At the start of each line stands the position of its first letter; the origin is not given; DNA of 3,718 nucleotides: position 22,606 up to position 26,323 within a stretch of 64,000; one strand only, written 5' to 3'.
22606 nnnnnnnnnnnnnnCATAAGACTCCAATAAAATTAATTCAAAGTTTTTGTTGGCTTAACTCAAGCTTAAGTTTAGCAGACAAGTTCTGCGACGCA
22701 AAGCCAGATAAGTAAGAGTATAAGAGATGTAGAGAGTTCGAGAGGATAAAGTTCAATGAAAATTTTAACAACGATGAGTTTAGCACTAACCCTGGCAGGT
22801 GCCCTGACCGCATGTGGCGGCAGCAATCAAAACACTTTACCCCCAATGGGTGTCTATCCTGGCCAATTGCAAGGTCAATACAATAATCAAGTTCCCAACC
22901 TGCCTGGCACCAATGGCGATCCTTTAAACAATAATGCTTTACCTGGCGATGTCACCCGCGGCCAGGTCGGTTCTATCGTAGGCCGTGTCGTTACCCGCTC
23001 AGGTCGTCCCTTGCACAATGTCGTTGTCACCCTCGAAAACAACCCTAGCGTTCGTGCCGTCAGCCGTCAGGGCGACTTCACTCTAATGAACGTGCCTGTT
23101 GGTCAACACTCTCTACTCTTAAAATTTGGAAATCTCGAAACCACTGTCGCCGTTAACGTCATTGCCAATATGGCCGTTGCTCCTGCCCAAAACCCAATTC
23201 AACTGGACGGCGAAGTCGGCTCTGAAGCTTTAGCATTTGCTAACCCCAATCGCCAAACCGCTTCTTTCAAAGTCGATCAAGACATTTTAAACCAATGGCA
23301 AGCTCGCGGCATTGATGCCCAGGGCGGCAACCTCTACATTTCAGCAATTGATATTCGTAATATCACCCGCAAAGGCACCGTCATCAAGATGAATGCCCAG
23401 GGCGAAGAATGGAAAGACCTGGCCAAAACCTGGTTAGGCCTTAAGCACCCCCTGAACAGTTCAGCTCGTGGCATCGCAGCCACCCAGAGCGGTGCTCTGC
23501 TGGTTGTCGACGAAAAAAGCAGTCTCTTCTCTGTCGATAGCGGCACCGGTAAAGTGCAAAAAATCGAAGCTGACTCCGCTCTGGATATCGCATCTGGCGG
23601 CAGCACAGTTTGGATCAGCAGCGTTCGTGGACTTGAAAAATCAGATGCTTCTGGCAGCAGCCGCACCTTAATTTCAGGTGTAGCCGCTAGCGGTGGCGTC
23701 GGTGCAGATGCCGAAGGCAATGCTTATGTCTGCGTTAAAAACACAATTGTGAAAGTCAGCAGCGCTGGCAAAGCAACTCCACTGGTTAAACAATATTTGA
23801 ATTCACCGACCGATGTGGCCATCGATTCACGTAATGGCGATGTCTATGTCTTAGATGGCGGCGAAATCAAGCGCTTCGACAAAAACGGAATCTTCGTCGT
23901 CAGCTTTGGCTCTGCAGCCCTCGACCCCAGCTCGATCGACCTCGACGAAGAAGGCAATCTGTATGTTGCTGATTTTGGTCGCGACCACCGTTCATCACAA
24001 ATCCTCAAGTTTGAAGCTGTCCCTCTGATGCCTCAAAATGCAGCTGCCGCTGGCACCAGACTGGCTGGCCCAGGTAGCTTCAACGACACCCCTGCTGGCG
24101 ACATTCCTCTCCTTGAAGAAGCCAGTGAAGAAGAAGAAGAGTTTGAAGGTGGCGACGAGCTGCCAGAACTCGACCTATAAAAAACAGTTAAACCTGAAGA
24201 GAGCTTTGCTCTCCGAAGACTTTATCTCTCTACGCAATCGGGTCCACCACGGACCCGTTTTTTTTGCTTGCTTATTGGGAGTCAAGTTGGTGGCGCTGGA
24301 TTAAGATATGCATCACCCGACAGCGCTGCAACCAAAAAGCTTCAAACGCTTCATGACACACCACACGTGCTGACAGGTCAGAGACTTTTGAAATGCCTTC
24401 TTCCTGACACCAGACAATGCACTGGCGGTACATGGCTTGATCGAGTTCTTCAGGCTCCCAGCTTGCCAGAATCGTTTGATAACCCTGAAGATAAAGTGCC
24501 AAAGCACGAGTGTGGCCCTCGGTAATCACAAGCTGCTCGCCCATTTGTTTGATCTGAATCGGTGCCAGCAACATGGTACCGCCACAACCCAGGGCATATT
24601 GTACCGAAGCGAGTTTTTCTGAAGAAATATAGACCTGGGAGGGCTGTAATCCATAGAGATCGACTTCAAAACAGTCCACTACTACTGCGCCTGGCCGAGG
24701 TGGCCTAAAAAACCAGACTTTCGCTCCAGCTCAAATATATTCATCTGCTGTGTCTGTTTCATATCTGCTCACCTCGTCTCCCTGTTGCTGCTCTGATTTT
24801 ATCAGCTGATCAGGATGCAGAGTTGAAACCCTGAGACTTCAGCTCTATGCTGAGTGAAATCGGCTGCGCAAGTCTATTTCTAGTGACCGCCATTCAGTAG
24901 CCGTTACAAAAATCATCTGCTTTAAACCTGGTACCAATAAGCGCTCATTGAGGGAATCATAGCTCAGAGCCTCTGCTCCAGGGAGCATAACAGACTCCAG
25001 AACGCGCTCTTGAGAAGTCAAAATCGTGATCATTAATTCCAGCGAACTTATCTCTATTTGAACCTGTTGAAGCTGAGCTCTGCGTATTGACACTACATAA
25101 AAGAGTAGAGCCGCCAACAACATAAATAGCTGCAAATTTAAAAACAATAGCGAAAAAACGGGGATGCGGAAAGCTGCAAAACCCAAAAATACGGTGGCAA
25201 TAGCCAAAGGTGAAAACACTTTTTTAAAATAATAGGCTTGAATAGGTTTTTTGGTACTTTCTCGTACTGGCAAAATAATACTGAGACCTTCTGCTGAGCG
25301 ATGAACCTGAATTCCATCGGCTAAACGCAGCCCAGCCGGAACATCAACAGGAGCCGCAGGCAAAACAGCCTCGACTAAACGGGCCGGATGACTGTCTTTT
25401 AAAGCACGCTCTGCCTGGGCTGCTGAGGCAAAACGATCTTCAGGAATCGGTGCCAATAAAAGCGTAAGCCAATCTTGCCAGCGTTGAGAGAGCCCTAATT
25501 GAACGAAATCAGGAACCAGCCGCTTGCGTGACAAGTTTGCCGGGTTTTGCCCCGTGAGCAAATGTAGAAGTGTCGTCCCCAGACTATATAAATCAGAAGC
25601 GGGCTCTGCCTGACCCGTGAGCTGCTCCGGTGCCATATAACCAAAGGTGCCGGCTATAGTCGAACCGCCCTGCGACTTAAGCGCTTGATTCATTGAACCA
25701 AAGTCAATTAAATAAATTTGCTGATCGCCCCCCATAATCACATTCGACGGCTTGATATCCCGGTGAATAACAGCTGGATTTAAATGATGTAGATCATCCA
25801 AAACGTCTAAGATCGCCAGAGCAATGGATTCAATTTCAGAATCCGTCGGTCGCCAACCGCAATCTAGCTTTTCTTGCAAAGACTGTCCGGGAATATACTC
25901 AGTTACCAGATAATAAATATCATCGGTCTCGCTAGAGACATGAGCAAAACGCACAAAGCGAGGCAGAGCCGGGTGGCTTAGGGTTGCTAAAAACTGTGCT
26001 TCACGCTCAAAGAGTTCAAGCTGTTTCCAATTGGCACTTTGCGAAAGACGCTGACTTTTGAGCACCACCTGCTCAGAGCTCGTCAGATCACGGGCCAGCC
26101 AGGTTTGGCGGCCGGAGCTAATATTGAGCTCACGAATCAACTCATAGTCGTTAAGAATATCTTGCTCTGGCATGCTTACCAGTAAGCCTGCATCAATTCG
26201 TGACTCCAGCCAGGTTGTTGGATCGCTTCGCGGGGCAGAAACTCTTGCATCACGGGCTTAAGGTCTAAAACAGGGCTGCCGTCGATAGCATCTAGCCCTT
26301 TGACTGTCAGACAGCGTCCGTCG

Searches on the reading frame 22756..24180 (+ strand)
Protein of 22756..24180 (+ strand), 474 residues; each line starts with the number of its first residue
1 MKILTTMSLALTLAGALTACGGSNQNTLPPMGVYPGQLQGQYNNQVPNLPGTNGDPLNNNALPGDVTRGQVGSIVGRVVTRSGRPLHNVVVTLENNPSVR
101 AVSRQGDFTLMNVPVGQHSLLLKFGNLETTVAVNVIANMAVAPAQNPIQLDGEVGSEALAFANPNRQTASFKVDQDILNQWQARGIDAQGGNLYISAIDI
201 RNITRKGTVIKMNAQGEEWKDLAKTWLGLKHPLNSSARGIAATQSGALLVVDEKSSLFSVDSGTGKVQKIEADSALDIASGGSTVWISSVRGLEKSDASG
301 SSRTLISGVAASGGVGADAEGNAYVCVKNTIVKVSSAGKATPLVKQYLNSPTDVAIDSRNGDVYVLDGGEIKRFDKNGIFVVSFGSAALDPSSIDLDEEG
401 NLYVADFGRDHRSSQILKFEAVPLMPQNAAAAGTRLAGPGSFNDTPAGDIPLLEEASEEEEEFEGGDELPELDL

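Call 44: search_protein_families(library=pfam, proteins=[window:22756-24180:+], max_evalue=0.00001)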
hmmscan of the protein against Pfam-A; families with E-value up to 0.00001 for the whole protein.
window:22756-24180:+ (474 aa): 3 families
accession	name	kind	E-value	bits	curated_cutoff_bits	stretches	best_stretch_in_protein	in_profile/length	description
PF01436.27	NHL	-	1.1e-10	41.5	20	0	348-368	1-20/28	NHL repeat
PF13620.12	CarboxypepD_reg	-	9.6e-07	29.5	32.3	1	73-135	1-69/82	Carboxypeptidase regulatory-like domain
PF25021.1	TEN_NHL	-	3.7e-06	26.6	27.1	0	343-390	136-182/357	Teneurin NHL domain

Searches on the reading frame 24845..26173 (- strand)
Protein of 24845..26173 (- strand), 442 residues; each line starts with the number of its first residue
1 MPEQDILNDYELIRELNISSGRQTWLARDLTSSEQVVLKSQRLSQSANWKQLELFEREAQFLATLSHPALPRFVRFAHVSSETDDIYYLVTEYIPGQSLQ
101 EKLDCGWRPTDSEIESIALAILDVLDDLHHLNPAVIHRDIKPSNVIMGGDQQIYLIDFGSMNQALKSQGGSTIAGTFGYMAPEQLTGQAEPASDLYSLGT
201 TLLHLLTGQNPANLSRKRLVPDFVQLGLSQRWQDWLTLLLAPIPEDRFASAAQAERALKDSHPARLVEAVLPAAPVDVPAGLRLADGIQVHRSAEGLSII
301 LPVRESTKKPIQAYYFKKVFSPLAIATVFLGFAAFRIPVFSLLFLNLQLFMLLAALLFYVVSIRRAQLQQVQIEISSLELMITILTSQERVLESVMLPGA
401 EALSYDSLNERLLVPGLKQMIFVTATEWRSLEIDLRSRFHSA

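Call 75: search_protein_families(library=pfam, proteins=[window:24845-26173:-], max_evalue=0.00001)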
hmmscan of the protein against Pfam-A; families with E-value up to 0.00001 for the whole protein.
window:24845-26173:- (442 aa): 3 families
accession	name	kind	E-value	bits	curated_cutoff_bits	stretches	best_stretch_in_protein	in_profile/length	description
PF00069.31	Pkinase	-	1.4e-32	113.6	31.7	1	27-213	18-198/263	Protein kinase domain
PF07714.23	PK_Tyr_Ser-Thr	-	1.7e-16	60.8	23.1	1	29-218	24-211/258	Protein tyrosine and serine/threonine kinase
PF01636.29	APH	-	3e-07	30.9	23.2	0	117-160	150-196/239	Phosphotransferase enzyme family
